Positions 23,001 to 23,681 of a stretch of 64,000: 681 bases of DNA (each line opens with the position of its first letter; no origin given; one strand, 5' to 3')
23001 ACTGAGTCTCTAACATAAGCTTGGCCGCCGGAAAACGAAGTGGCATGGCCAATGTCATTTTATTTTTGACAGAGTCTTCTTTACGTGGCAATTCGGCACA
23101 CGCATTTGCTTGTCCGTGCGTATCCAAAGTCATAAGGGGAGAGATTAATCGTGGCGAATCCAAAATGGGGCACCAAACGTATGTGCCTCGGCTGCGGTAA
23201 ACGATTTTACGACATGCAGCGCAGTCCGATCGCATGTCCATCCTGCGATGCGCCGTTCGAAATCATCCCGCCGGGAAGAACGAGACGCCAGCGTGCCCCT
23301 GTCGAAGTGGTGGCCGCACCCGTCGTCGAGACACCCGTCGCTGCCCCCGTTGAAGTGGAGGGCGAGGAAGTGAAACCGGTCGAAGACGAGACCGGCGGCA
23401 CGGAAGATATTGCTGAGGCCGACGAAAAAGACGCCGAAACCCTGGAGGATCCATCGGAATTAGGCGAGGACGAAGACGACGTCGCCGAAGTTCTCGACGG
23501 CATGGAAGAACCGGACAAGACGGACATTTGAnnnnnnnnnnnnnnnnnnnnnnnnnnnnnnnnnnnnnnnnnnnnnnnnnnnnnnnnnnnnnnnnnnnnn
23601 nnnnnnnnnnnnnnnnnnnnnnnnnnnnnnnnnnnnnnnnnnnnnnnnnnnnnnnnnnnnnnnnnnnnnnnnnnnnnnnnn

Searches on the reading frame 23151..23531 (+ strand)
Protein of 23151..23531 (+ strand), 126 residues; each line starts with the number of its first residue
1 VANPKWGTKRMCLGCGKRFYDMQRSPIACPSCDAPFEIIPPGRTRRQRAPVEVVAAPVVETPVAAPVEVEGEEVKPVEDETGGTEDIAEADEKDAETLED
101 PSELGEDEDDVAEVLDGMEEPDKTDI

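Call 3: search_protein_families(library=pfam, proteins=[window:23151-23531:+], max_evalue=0.01)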
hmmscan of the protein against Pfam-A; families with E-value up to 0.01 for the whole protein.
window:23151-23531:+ (126 aa): 2 families
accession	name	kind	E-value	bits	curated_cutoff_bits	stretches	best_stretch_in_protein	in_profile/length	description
PF09538.15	FYDLN_acid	-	3.6e-18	66.6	23.9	1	1-109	1-96/105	Protein of unknown function (FYDLN_acid)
PF09723.15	Zn_ribbon_8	-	0.0058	17.1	34.4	0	12-34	8-34/41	Zinc ribbon domain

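Call 4: search_protein_families(library=ncbifam, proteins=[window:23151-23531:+], max_evalue=0.01)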
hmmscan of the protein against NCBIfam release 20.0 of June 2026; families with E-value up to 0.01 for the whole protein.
window:23151-23531:+ (126 aa): 2 families
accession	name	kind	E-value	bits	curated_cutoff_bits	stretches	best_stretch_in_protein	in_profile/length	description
TIGR02300.1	FYDLN_acid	hypoth_equivalog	5.3e-14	52.8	41.65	1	1-121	1-116/129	TIGR02300 family protein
NF009146.0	PRK12496.1-3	equivalog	8.3e-05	22.3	268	1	9-48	122-160/162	hypothetical protein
